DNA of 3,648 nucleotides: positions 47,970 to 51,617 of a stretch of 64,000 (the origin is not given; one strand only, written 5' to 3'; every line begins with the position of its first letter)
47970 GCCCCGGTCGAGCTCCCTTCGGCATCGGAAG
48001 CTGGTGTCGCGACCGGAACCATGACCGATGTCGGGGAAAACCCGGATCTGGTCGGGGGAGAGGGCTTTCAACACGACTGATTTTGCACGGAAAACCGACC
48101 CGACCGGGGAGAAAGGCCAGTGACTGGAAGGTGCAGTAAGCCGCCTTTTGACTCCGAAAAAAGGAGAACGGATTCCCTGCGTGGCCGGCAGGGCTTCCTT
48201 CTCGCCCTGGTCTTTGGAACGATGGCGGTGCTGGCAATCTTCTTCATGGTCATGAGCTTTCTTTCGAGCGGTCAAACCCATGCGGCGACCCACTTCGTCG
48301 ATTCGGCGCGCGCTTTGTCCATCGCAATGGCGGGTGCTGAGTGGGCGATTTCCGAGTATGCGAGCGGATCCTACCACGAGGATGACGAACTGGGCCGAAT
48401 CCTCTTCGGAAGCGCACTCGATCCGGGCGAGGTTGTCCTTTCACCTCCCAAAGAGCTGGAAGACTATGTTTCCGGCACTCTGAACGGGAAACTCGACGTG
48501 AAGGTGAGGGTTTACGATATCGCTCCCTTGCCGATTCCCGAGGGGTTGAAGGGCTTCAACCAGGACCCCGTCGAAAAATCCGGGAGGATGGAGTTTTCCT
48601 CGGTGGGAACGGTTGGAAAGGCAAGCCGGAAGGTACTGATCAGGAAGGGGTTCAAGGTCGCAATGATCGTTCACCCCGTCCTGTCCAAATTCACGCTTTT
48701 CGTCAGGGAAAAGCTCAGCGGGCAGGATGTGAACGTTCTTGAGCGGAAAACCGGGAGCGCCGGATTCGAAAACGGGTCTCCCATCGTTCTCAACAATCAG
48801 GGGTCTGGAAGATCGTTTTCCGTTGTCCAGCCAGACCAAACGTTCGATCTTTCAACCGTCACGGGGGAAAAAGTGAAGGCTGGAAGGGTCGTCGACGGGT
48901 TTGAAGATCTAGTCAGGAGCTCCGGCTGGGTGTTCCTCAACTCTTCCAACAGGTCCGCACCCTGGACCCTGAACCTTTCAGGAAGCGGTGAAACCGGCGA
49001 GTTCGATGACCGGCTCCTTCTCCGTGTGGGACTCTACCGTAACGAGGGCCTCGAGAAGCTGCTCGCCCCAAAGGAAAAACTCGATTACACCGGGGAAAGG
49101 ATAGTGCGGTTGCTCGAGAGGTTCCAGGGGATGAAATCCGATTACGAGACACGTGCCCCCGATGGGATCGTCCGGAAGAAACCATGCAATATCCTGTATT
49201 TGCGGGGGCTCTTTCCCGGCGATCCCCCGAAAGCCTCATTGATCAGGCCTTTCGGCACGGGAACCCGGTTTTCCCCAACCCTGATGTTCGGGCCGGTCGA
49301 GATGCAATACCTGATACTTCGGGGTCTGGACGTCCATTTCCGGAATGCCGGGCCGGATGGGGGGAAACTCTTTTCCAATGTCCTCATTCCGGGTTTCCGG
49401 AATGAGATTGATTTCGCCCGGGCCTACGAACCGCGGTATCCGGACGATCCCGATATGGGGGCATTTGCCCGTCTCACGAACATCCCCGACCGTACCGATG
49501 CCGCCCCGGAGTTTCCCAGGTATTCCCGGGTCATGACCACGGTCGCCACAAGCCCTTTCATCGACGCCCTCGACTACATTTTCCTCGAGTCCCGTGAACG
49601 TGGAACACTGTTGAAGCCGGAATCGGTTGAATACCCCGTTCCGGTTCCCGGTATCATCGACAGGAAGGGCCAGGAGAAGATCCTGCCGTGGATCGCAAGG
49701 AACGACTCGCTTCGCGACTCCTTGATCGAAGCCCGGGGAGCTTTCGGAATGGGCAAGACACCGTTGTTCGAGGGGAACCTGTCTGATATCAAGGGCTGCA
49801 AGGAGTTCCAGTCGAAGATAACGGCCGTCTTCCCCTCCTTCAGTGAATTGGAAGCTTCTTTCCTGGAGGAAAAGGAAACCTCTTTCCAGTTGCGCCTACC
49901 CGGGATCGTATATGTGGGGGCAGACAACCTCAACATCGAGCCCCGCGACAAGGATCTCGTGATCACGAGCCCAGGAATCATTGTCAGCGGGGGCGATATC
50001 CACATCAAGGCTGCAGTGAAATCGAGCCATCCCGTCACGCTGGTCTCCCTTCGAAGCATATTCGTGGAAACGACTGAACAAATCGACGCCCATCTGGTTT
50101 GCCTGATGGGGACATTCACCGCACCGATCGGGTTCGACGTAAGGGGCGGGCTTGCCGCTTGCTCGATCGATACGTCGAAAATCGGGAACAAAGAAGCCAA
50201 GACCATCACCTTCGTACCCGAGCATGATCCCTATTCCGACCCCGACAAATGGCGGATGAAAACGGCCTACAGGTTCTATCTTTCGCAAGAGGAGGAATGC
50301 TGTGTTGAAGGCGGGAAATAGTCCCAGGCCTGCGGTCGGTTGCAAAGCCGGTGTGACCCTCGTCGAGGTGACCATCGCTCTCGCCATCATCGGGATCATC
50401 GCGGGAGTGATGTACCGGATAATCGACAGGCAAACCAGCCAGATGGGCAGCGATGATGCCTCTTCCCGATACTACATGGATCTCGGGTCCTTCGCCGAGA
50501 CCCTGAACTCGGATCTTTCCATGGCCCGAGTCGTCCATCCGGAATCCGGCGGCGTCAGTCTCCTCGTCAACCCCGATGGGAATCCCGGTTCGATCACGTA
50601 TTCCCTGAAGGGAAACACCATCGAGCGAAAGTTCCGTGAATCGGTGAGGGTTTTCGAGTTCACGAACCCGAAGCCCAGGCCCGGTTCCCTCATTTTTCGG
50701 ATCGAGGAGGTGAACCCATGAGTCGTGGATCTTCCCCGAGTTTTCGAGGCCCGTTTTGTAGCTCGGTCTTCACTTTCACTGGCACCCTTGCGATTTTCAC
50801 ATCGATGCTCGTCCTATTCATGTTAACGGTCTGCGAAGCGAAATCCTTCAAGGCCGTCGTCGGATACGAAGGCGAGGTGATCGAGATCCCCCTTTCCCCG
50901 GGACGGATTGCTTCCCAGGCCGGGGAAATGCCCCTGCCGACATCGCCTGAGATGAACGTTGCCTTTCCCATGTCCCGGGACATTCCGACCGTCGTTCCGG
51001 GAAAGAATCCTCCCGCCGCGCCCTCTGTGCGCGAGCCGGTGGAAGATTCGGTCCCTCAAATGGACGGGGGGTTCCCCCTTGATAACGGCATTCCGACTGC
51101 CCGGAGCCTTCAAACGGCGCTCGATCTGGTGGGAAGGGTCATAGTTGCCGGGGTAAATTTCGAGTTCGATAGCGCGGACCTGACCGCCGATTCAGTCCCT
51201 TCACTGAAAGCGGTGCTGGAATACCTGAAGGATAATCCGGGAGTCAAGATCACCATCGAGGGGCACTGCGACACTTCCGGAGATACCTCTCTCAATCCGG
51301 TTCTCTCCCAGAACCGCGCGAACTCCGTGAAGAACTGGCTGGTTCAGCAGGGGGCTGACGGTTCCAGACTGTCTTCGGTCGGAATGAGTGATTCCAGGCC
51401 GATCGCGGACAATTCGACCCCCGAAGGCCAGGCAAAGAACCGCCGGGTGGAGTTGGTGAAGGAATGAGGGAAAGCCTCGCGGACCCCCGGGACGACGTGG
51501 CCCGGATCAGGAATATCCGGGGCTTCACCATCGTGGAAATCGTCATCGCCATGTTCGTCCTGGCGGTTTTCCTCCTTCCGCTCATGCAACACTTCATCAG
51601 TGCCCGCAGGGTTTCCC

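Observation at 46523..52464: ECF sigma / ZAS anti-sigma pair heading an operon of pseudopilins, a large pilin-like protein and an OmpA-family protein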

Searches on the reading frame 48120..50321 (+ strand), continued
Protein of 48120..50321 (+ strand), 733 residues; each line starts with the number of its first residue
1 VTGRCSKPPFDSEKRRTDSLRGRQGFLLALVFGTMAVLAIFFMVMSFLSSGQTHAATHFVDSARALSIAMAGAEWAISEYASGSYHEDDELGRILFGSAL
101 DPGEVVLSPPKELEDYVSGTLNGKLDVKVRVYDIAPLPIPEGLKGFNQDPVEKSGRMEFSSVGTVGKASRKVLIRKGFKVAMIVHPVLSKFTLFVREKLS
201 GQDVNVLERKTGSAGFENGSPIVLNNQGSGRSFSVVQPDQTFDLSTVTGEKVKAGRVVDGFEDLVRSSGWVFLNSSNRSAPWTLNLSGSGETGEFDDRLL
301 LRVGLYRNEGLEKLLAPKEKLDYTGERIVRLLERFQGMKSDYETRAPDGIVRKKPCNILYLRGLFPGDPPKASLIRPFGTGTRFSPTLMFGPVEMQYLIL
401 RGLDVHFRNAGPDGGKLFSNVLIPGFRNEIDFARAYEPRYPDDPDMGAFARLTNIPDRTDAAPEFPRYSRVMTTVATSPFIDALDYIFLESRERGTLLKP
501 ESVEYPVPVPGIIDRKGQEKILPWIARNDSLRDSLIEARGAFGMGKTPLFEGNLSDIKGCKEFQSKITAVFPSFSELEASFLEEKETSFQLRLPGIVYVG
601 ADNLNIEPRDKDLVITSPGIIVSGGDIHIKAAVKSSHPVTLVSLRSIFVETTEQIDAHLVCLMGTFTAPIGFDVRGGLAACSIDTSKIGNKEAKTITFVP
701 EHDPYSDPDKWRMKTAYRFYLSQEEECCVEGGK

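Call 85: find_encoding_contigs(protein=P0045, flank=10000, max_places=1)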
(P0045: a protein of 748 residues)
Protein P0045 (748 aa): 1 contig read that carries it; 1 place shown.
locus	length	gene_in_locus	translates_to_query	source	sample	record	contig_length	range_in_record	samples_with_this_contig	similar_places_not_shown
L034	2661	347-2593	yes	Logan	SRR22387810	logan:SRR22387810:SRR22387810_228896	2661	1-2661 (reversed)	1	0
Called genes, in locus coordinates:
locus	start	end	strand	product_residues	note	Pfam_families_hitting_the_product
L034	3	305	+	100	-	?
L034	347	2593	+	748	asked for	-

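Call 86: find_encoding_contigs(protein=P0113, flank=10000, max_places=1)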
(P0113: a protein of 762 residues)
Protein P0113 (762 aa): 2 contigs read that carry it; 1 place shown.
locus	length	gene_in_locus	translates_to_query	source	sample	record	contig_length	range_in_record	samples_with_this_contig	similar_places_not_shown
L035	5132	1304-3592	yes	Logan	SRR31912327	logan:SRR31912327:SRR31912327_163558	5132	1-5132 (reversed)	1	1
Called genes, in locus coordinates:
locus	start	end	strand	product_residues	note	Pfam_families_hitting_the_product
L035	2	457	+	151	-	?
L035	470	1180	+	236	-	-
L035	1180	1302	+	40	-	-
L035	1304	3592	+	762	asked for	-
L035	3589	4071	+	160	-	PF07963:N_methyl (weak)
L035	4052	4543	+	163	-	PF07963:N_methyl (weak)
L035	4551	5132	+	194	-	?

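Call 87: find_encoding_contigs(protein=P0029, flank=10000, max_places=1)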
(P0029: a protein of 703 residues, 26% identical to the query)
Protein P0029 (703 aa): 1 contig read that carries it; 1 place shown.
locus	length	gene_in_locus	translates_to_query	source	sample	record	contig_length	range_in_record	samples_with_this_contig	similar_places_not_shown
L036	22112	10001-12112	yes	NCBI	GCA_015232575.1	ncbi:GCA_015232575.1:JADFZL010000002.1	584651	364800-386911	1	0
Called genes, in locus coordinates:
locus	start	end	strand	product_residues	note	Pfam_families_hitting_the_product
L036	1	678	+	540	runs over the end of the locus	-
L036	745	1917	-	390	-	-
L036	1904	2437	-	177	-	PF04536:TPM_phosphatase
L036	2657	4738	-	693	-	PF13091:PLDc_2, PF00614:PLDc (faint), PF13091:PLDc_2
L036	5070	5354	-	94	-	-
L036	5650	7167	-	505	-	PF13091:PLDc_2, PF00614:PLDc (faint), PF13091:PLDc_2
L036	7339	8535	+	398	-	-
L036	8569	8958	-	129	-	PF00903:Glyoxalase, PF22677:Ble-like_N (weak), PF13669:Glyoxalase_4, PF18029:Glyoxalase_6 (weak)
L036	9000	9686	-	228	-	PF02390:Methyltransf_4, PF08242:Methyltransf_12 (weak), PF13649:Methyltransf_25 (weak), PF13847:Methyltransf_31 (weak)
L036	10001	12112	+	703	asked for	-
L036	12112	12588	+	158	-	-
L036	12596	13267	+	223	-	-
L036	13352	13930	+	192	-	PF07638:Sigma70_ECF (faint), PF04542:Sigma70_r2, PF08281:Sigma70_r4_2, PF04545:Sigma70_r4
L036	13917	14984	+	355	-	-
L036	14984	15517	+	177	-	-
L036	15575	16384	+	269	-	-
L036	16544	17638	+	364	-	PF13499:EF-hand_7 (faint), PF00036:EF-hand_1 (faint), PF13202:EF-hand_5 (faint), PF13405:EF-hand_6 (faint)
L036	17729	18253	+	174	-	-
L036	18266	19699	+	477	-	-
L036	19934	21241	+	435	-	PF07228:SpoIIE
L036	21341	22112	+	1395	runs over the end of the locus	PF02985:HEAT (faint), PF03130:HEAT_PBS (faint), PF12717:Cnd1 (faint), PF12755:Vac14_Fab1_bd (faint), PF13646:HEAT_2, PF17957:Big_7, PF13519:VWA_2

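Call 89: fold_search(model_id=the predicted structure, library=pdb)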
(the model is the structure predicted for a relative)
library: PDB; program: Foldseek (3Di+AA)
matches with E <= 10: 145; with E <= 0.001: 3
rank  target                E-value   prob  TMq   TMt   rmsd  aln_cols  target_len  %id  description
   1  6qvi_B                2.3e-05  0.94  0.16  0.21  26.3       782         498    9  Crystal structure of competence-associated pilin ComZ from Thermus thermophilus (released 2019-05-29)
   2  6qvi_C                9.5e-05  0.87  0.17  0.22  28.0       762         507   10  Crystal structure of competence-associated pilin ComZ from Thermus thermophilus (released 2019-05-29)
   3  6qvi_A                5.8e-04  0.66  0.17  0.22  28.7       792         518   10  Crystal structure of competence-associated pilin ComZ from Thermus thermophilus (released 2019-05-29)
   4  7o41_F                1.6e-01  0.14  0.06  0.17  23.2       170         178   16  Hexameric composite model of the Inner Membrane Complex (IMC) with the Arches from the fully-assembled R388 type IV se (released 2022-06-22)
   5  3bsw                  1.7e-01  0.04  0.06  0.12  12.4       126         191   13  PglD-citrate complex, from Campylobacter jejuni NCTC 11168 (released 2008-07-29)
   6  7o41_D                1.8e-01  0.14  0.06  0.17  21.9       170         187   16  Hexameric composite model of the Inner Membrane Complex (IMC) with the Arches from the fully-assembled R388 type IV se (released 2022-06-22)
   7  3bfp                  1.8e-01  0.06  0.06  0.14  11.9       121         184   10  Crystal Structure of apo-PglD from Campylobacter jejuni (released 2008-01-22)
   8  7o41_E                4.0e-01  0.10  0.06  0.17  22.2       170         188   16  Hexameric composite model of the Inner Membrane Complex (IMC) with the Arches from the fully-assembled R388 type IV se (released 2022-06-22)
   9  6bg8_A                4.7e-01  0.08  0.05  0.12  13.7       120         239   10  Shewanella frigidimarina ice-binding protein_1 DUF3494 Domain (released 2018-03-07)
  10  2bhm_D                9.3e-01  0.03  0.05  0.19   9.8        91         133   15  Crystal structure of VirB8 from Brucella suis (released 2005-03-16)
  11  8rtd_S                9.8e-01  0.09  0.07  0.18  23.2       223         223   10  Stalk-Arches-IMC structure from the fully-assembled R388 type IV secretion system determined by cryo-EM. (released 2024-06-19)
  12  8rta_D                1.1e+00  0.04  0.05  0.14   7.6        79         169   14  Arches-protomer complex full-length structure (TrwJ/VirB8) from the fully-assembled R388 type IV secretion system dete (released 2024-06-19)
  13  7q1v_D                1.2e+00  0.03  0.05  0.17   8.9        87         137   16  Arches protomer (trimer of TrwG/VirB8peri) structure from the fully-assembled R388 type IV secretion system determined (released 2022-06-22)
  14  4jf8                  1.5e+00  0.03  0.06  0.19  10.7       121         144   13  Crystal structure of a TrwG component of type IV secretion system protein from Bartonella birtlesii (released 2014-03-05)
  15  8rta_G                1.7e+00  0.02  0.05  0.14   9.7        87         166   13  Arches-protomer complex full-length structure (TrwJ/VirB8) from the fully-assembled R388 type IV secretion system dete (released 2024-06-19)
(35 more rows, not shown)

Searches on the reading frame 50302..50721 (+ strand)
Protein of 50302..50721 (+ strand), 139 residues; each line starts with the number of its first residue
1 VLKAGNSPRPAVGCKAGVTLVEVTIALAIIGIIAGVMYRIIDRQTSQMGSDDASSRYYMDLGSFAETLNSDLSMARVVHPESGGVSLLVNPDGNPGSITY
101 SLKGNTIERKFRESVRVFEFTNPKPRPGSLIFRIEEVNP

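Call 3: search_protein_families(library=pfam, proteins=[window:50302-50721:+], max_evalue=1)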
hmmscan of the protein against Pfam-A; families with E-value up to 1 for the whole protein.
window:50302-50721:+ (139 aa): 2 families
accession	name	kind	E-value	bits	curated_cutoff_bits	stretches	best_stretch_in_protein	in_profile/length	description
PF07963.17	N_methyl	-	3.3e-06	26.9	21.2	1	15-38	4-27/27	Prokaryotic N-terminal methylation motif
PF08114.16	PMP1_2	-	0.037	14.2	22.3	1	17-40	9-32/43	ATPase proteolipid family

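Call 4: search_protein_families(library=ncbifam, proteins=[window:50302-50721:+], max_evalue=1)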
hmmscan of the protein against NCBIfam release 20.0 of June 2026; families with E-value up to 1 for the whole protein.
window:50302-50721:+ (139 aa): 10 families
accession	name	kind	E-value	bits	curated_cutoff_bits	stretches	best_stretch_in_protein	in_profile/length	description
TIGR02532.1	IV_pilin_GFxxxE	domain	1.4e-05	24.7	16.3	1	16-37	2-23/24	prepilin-type N-terminal cleavage/methylation domain-containing protein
TIGR01711.1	gspJ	equivalog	0.0085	15.9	64.85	1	16-53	1-35/192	type II secretion system minor pseudopilin GspJ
TIGR01707.1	gspI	equivalog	0.034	14.6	44.35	1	17-47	1-31/101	type II secretion system minor pseudopilin GspI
NF045638.1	Mrt_dep_phytase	exception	0.035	12.8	440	1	74-110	45-81/430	myxosortase-dependent phytase-like phosphatase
TIGR02599.1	TIGR02599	subfamily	0.051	12.8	256.5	1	17-76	1-60/361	Verru_Chthon cassette protein C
TIGR01708.2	typeII_sec_gspH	equivalog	0.073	13.1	80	1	16-48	2-34/169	type II secretion system minor pseudopilin GspH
TIGR01710.1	typeII_sec_gspG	equivalog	0.074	13.1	88.85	1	17-69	2-50/134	type II secretion system major pseudopilin GspG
NF041013.1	T4P_ComGE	equivalog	0.13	12.4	49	1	16-43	4-31/83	competence type IV pilus minor pilin ComGE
NF007848.0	PRK10557.1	equivalog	0.18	11.1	120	1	15-105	10-100/192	prepilin peptidase-dependent protein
NF041002.1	pilin_ComGF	equivalog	0.23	11.7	80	1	17-82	3-67/139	competence type IV pilus minor pilin ComGF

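Call 34: search_solved_structures(query=A2, max_evalue=10)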
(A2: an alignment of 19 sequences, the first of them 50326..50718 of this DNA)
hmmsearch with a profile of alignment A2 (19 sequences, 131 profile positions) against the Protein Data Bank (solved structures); distinct sequences matched with E-value up to 10: 26.
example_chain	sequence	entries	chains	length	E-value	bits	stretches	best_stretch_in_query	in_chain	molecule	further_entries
2ymu_A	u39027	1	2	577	7.1e-06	29.2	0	35-86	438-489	WD-40 REPEAT PROTEIN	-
9egp_A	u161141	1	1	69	0.00013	25.1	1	4-41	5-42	Geopilin domain 1 protein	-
9laa_A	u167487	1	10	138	0.00014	25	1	4-40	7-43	Type IV pilin protein PilA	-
7tgg_A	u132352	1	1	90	0.00079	22.6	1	5-47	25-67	Geopilin domain 1 protein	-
6xxd_A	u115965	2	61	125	0.0013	21.9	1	10-65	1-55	PilA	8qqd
25qp_A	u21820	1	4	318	0.0085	19.2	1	13-57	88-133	Phospholipid phosphatase 3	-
9lab_B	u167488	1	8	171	0.0092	19.1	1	5-27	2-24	MSHA major pilin subunit MshA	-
2hi2_A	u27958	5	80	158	0.024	17.7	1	10-41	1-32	Fimbrial protein | PilA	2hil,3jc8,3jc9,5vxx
8tj2_C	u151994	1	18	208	0.027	17.6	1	10-56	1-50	Type IV major pilin protein PilA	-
1ay2_A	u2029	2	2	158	0.033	17.3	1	10-40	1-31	TYPE 4 PILIN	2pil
8tum_e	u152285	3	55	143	0.04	17.1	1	10-38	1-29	Type IV major pilin protein PilA | Pilin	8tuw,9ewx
8p3b_A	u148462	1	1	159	0.04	17.1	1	10-40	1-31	Fimbrial protein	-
2m7g_A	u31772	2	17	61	0.049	16.8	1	10-47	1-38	Geopilin domain 1 protein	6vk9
5kua_A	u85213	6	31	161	0.084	16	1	10-40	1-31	pilin | Neisseria meningitidis PilE variant SB-GATDH | Neisseria meningitidis PilE, SB-DATDH variant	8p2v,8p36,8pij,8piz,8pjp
8tob_GA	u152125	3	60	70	0.13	15.4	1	11-39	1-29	Fimbrial protein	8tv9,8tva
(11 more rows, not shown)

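Call 78: search_protein_families(library=phrogs, proteins=[window:50302-50721:+], max_evalue=0.01)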
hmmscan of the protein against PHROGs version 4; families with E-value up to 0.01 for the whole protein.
window:50302-50721:+ (139 aa): 1 family
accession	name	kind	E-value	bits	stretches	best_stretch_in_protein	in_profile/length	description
phrog_10597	-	unknown function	0.0023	18.8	1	16-37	5-26/59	-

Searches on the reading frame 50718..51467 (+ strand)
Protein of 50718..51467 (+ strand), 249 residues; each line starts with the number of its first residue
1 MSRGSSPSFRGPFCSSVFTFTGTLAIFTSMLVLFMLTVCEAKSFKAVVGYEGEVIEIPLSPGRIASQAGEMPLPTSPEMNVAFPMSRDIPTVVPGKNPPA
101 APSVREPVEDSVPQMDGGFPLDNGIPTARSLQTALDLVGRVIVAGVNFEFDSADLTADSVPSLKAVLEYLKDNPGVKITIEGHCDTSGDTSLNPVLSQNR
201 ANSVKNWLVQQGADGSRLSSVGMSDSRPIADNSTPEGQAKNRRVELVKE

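Call 3: search_protein_families(library=pfam, proteins=[window:50718-51467:+], max_evalue=1)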
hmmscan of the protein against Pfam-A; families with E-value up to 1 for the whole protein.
window:50718-51467:+ (249 aa): 3 families
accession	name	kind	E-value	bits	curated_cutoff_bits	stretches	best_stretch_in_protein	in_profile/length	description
PF00691.25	OmpA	-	9.6e-23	80.8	27.2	1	148-242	2-98/98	OmpA family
PF05359.17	DUF748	-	1.8e-05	23.5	50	1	145-190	880-925/1037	Domain of Unknown Function (DUF748)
PF07533.21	BRK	-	0.18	12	23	1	155-178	18-41/44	BRK domain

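Call 4: search_protein_families(library=ncbifam, proteins=[window:50718-51467:+], max_evalue=1)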
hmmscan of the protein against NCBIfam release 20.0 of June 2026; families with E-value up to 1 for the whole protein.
window:50718-51467:+ (249 aa): 41 families (the best 25 are shown)
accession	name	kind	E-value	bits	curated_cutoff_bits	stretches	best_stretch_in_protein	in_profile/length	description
NF053611.1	YiaD_Gzip_OmpA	equivalog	2.6e-32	112.2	175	1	143-246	101-204/206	YiaD family glycine zipper/OmpA-like lipoprotein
NF053612.1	anchor_PA1041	equivalog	8.4e-29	101.2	250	1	145-246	132-233/236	PA1041 family peptidoglycan-binding anchor lipoprotein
NF053613.1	OMP_toxin_LptF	equivalog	6.3e-24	85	400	1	143-246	140-243/256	lipotoxin F family OmpA-related lipoprotein LptF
TIGR02802.1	Pal_lipo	equivalog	1.3e-21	76.6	125.35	1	146-247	2-103/104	peptidoglycan-associated lipoprotein Pal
NF033763.1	exchanger_TraB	exception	2.3e-20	72.1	700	1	110-246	363-495/522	outer membrane exchange protein TraB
TIGR03350.1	type_VI_ompA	equivalog_domain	5e-20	71.9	139.8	1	148-246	34-135/137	type VI secretion system protein TssL, long form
NF007804.1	PRK10510.1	equivalog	5.5e-20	71.7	307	1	145-246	113-214/219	OmpA family lipoprotein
NF053585.1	OMP_LP_YfiB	equivalog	2.4e-19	69.8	128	1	146-247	58-159/163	outer membrane lipoprotein YfiB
NF045788.1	Omp38Acinit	equivalog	2.7e-19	69.5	500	1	92-244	200-342/354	outer membrane protein Omp38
NF052230.1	T9SS_PorE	exception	8.6e-19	67.2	600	1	141-228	512-599/648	PorE family type IX secretion system protein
NF045787.1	OmpABordt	equivalog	1.1e-18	67.6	200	1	141-246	82-187/194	outer membrane protein OmpA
NF053607.1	CHU_0125_OmpA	equivalog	6e-18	64.7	620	1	140-245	527-633/639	CHU_0125 family OmpA-like outer membrane integrity protein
TIGR03789.1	pdsO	hypoth_equivalog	2.2e-17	63.5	152.2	1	142-246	137-241/243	sortase-associated OmpA-like protein PdsO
NF006541.1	PRK09038.1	equivalog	1.1e-16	61.3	283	1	144-247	141-247/253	flagellar motor protein MotD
NF006508.0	PRK08944.1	subfamily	2.5e-16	59.8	259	1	147-247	182-286/304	MotB family protein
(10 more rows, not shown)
